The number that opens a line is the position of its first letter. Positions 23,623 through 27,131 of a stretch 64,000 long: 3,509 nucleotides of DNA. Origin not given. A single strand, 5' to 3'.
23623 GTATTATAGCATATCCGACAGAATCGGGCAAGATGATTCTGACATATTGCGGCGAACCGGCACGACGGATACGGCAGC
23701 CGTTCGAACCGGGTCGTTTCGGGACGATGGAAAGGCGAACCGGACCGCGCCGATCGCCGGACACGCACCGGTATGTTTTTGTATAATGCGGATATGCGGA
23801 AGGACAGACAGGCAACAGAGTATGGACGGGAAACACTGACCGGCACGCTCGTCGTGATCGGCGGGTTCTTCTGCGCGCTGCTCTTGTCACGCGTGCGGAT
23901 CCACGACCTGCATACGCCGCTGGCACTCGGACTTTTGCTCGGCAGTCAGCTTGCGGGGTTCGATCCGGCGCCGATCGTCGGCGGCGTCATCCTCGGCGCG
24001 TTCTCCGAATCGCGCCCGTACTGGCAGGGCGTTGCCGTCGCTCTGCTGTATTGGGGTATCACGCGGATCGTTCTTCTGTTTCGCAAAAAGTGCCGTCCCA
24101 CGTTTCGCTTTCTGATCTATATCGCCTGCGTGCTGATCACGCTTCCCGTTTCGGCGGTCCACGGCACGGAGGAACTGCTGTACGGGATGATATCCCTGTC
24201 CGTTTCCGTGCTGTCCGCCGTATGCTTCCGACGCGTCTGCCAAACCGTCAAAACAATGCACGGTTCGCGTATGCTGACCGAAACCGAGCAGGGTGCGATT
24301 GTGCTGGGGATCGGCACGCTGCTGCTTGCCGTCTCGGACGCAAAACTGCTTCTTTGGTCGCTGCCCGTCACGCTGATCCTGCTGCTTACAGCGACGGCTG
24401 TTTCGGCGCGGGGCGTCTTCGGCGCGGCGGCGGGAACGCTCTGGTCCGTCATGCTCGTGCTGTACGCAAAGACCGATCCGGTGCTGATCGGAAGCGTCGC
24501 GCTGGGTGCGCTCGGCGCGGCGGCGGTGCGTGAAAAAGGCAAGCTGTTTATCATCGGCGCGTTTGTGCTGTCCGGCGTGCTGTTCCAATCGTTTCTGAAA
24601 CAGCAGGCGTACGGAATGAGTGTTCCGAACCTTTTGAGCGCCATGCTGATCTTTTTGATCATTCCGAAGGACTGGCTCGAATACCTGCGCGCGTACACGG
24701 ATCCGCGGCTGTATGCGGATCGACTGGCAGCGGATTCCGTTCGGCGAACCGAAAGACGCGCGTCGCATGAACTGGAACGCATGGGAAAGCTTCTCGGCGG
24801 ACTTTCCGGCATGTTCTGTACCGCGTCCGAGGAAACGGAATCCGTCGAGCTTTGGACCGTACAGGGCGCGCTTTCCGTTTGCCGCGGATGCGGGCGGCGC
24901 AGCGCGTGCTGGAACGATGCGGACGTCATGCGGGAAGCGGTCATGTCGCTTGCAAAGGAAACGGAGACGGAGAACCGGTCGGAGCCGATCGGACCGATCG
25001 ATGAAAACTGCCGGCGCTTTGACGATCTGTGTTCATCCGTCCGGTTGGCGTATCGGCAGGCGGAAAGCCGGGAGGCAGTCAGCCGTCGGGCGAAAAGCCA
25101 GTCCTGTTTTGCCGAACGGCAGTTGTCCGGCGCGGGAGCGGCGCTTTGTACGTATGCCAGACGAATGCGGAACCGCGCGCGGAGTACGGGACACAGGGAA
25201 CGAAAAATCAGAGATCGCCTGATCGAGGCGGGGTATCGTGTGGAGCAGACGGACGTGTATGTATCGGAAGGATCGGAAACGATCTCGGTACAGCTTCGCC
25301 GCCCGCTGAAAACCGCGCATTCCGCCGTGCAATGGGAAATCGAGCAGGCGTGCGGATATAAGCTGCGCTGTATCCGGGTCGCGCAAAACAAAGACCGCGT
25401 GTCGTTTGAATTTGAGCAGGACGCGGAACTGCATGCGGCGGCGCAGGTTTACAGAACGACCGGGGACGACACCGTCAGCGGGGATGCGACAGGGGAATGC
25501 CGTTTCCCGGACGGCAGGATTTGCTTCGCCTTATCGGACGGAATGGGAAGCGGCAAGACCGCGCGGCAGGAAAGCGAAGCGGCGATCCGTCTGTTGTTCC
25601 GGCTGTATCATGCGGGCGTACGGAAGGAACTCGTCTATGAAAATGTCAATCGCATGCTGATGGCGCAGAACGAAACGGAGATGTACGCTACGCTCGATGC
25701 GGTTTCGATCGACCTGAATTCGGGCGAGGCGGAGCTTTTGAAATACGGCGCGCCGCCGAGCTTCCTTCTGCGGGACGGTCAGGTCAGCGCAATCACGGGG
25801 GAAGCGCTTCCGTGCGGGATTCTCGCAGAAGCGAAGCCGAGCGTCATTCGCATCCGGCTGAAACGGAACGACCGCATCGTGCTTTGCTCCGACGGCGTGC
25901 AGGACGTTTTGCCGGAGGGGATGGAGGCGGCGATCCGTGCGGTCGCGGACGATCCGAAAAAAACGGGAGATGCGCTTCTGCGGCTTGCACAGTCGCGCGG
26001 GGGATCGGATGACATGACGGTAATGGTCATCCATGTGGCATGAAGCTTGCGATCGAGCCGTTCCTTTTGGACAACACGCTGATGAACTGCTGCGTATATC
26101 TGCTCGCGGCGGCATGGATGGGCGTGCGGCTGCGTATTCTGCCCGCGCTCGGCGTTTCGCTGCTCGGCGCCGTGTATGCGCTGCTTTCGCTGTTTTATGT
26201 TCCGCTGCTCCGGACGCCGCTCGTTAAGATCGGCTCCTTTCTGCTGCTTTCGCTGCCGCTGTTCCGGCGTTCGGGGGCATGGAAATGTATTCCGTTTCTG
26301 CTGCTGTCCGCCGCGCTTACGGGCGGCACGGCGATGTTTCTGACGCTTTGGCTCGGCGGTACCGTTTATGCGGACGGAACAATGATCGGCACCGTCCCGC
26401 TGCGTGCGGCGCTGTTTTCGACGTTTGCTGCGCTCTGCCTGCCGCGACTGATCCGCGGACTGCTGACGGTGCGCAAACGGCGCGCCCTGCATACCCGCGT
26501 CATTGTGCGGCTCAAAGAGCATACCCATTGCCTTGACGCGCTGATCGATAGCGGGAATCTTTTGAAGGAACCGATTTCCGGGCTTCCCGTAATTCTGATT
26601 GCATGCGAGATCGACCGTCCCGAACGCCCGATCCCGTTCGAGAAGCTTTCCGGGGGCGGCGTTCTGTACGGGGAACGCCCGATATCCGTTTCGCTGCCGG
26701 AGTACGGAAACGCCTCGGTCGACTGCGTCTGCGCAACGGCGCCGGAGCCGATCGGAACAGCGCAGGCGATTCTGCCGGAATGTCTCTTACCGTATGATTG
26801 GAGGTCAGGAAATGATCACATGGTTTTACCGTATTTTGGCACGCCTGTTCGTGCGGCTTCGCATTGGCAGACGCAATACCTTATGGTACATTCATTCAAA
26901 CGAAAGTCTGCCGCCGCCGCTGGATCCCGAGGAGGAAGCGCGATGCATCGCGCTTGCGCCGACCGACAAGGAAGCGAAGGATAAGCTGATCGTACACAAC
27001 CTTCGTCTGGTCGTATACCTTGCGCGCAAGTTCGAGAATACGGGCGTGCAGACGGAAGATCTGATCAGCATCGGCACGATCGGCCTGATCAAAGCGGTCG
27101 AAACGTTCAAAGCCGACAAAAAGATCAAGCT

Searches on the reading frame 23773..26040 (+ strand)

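Call 26: search_protein_families(library=ncbifam, proteins=[window:23773-26040:+], max_evalue=0.00001)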
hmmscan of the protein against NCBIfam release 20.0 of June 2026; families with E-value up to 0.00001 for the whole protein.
window:23773-26040:+ (756 aa): 2 families
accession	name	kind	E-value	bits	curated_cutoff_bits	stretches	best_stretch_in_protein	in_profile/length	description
TIGR02865.1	spore_II_E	equivalog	1.1e-76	258.5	490.8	1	33-755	5-763/764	stage II sporulation protein E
NF033484.1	Stp1_PP2C_phos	equivalog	6.8e-10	38.9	230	1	682-753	160-231/232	Stp1/IreP family PP2C-type Ser/Thr phosphatase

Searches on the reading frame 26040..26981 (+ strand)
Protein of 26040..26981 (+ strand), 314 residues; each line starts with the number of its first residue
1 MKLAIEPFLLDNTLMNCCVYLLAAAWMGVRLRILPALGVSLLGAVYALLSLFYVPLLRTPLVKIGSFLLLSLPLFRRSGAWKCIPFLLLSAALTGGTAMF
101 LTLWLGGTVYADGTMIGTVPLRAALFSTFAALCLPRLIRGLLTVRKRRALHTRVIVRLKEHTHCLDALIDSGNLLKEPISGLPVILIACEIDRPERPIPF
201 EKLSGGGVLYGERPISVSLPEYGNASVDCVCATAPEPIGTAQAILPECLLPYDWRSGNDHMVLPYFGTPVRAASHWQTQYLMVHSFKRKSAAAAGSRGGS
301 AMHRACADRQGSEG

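Call 26: search_protein_families(library=ncbifam, proteins=[window:26040-26981:+], max_evalue=0.00001)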
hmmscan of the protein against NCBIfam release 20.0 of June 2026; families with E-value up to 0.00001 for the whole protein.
window:26040-26981:+ (314 aa): 1 family
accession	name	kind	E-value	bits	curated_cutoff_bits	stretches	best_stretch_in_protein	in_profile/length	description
TIGR02854.1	spore_II_GA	equivalog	3.9e-14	52.7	209.55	1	5-189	5-199/293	sigma-E processing peptidase SpoIIGA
